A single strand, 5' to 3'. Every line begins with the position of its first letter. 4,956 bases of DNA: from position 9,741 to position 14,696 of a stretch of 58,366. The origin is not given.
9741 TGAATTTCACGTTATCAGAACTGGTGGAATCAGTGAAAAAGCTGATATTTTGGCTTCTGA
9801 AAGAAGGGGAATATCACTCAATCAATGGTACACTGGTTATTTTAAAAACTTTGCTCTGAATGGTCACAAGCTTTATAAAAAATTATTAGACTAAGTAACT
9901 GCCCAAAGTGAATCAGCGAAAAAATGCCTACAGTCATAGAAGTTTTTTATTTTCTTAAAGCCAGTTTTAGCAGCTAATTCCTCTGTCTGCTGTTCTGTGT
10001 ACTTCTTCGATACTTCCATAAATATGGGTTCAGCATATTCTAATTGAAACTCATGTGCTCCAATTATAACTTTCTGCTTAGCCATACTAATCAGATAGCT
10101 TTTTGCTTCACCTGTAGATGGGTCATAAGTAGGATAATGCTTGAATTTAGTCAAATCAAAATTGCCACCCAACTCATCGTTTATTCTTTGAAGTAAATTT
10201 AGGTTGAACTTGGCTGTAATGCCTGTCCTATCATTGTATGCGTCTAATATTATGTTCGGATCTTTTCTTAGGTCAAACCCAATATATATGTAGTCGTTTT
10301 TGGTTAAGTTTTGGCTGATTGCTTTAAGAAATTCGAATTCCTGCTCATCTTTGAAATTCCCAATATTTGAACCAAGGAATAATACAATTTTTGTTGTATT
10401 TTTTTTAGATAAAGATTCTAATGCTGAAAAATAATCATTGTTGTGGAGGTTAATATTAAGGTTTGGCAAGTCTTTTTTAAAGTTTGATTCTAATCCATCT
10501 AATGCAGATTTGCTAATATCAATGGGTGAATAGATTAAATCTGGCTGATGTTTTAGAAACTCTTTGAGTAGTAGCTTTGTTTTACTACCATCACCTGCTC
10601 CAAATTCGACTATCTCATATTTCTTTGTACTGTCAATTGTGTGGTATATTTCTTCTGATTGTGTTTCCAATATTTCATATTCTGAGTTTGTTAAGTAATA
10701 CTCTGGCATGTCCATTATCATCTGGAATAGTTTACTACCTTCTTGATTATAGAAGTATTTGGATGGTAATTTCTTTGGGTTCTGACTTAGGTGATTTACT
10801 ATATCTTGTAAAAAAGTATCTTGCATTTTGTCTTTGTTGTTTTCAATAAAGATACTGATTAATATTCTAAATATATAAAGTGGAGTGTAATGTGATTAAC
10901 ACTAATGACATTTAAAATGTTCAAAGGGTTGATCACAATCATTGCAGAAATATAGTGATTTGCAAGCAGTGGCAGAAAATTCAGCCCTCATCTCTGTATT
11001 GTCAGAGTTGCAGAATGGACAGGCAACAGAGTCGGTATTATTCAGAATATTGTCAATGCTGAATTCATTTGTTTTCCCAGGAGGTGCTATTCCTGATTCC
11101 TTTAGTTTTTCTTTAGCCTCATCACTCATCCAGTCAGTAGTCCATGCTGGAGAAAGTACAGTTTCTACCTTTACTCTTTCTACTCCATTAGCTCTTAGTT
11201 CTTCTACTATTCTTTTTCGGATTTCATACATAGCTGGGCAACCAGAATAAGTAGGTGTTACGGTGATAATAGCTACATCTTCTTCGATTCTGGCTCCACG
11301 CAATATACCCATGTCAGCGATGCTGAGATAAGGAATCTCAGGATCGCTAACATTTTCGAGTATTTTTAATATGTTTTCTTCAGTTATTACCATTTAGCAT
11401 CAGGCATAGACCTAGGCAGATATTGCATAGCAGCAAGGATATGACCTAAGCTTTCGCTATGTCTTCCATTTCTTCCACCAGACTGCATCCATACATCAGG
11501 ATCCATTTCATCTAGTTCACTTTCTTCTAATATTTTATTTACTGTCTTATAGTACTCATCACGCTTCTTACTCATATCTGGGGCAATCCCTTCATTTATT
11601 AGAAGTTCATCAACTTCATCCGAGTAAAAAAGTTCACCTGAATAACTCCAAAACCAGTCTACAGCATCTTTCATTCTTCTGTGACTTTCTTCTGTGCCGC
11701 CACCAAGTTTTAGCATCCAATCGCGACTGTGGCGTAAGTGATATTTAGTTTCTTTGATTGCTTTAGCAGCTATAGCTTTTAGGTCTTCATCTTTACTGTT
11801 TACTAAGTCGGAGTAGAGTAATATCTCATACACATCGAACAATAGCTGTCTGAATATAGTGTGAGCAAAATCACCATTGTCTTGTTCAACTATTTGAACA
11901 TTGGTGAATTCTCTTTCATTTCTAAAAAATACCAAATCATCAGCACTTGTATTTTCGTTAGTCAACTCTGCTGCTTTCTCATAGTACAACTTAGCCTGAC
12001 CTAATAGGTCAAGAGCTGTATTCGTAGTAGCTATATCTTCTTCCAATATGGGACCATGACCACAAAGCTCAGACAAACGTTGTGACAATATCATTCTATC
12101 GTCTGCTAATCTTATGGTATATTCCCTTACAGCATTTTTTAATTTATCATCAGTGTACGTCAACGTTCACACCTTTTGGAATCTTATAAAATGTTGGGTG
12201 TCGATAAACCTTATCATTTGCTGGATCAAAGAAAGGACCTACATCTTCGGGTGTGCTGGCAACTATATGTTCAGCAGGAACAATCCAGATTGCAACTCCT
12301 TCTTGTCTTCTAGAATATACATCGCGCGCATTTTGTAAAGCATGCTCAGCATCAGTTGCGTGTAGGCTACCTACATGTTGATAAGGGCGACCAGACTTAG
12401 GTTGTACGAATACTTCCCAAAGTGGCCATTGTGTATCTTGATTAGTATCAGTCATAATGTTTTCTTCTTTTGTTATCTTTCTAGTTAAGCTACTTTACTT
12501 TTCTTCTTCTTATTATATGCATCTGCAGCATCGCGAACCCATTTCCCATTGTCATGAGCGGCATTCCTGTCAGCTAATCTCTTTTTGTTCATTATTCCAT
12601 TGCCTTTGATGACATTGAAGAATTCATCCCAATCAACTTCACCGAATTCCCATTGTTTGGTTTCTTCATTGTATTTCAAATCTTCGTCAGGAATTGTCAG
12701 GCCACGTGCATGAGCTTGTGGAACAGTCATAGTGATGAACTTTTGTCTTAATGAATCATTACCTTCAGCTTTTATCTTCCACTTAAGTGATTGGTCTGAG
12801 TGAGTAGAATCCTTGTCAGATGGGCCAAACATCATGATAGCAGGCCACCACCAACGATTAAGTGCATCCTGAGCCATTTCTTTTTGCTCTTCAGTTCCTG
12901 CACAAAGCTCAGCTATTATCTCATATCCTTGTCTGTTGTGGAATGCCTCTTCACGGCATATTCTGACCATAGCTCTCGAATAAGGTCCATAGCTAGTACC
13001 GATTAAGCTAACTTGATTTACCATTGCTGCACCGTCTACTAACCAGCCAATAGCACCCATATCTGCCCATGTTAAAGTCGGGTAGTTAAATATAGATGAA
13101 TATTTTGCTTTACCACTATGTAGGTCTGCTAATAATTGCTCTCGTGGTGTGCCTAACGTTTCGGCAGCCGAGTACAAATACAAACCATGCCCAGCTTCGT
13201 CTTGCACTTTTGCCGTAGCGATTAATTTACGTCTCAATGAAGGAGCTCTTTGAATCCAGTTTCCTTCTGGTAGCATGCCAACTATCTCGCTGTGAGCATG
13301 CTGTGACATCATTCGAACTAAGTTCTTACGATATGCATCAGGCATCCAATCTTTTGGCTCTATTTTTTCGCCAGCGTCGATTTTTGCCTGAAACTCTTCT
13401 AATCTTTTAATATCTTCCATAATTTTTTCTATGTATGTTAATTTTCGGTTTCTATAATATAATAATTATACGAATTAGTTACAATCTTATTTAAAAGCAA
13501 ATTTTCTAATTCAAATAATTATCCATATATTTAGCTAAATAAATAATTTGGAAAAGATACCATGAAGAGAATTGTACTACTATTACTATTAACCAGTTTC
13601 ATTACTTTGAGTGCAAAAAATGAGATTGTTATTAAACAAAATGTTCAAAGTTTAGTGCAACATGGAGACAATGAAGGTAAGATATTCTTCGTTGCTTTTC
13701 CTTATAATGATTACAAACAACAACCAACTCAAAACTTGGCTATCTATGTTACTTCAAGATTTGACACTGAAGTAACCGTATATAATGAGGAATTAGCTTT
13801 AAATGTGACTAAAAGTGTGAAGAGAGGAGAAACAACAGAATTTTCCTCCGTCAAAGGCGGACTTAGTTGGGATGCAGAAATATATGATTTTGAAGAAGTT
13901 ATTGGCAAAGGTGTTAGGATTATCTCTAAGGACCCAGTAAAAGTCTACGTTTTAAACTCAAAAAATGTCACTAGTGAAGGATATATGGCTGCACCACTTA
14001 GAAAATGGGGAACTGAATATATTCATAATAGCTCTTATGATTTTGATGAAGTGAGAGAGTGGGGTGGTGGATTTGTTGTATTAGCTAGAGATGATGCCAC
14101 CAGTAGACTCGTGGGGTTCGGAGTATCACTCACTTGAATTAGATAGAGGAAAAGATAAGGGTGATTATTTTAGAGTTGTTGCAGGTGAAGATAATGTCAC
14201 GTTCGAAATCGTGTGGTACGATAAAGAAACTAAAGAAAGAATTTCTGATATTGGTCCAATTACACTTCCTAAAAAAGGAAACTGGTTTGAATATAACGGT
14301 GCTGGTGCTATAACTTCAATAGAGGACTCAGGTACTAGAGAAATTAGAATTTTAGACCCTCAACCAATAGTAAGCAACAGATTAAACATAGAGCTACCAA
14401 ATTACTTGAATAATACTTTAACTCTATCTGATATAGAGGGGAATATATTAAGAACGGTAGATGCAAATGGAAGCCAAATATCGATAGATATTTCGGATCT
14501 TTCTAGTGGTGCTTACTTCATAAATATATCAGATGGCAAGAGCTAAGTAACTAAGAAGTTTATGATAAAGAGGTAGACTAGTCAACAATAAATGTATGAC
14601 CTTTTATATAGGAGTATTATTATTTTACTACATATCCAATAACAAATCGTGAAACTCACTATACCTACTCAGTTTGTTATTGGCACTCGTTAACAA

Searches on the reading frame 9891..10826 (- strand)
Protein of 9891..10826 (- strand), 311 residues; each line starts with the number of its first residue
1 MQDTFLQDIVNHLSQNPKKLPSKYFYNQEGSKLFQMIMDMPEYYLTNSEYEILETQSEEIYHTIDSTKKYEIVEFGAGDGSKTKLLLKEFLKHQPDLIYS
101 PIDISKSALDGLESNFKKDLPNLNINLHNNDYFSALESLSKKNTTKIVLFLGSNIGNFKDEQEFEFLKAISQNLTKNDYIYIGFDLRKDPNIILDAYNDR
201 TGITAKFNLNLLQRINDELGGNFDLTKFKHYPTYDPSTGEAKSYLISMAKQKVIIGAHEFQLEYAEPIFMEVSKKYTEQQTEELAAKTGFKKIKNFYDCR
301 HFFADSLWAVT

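Call 48: search_protein_families(library=pfam, proteins=[window:9891-10826:-], max_evalue=0.00001)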
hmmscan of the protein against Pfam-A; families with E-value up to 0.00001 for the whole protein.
window:9891-10826:- (311 aa): 1 family
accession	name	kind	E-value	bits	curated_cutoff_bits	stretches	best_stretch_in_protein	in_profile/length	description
PF10017.15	Methyltransf_33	-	2.7e-94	316.1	23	1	6-308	2-302/304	Histidine-specific methyltransferase, SAM-dependent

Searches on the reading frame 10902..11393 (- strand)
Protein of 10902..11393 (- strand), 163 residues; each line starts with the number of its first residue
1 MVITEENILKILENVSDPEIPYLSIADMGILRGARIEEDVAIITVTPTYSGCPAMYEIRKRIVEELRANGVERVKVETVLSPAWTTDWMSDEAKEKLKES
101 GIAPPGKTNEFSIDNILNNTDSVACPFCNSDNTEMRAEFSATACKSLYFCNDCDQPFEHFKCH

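Call 48: search_protein_families(library=pfam, proteins=[window:10902-11393:-], max_evalue=0.00001)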
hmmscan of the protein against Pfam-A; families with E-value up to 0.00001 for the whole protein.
window:10902-11393:- (163 aa): 2 families
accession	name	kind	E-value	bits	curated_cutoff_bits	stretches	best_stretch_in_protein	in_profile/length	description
PF23451.1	Zn_ribbon_PaaD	-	3.4e-20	71.8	27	1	118-161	10-53/53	PaaD zinc beta ribbon domain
PF01883.24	FeS_assembly_P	-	1.2e-14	54.7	23.5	1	5-76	1-73/73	Iron-sulfur cluster assembly protein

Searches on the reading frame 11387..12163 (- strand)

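Call 48: search_protein_families(library=pfam, proteins=[window:11387-12163:-], max_evalue=0.00001)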
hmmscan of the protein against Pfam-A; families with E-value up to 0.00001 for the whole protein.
window:11387-12163:- (258 aa): 1 family
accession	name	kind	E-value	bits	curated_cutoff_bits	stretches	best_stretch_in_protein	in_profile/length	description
PF05138.18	PaaA_PaaC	-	7.7e-86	288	28.5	1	6-258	12-263/263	Phenylacetic acid catabolic protein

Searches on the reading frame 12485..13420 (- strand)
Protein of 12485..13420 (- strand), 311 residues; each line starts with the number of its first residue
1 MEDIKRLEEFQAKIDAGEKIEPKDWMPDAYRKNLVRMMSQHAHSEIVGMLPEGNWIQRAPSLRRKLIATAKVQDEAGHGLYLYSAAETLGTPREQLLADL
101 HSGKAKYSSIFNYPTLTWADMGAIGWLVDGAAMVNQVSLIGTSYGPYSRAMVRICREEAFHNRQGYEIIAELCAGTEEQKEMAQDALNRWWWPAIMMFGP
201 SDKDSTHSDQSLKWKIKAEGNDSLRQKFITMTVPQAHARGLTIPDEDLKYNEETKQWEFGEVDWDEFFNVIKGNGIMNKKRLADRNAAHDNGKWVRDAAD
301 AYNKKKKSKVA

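Call 49: search_protein_families(library=pfam, proteins=[window:12485-13420:-], max_evalue=0.00001)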
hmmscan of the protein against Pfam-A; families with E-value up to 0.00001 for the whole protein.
window:12485-13420:- (311 aa): 1 family
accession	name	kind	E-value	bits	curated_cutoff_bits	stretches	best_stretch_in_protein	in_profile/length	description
PF05138.18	PaaA_PaaC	-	3e-91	305.7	28.5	1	20-294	4-263/263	Phenylacetic acid catabolic protein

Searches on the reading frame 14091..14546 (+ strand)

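Call 49: search_protein_families(library=pfam, proteins=[window:14091-14546:+], max_evalue=0.00001)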
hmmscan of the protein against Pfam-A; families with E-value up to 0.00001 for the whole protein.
window:14091-14546:+ (151 aa): 1 family
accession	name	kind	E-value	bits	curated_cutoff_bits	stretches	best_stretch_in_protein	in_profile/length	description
PF18962.6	Por_Secre_tail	-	1e-08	35.8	27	1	92-150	5-66/75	Secretion system C-terminal sorting domain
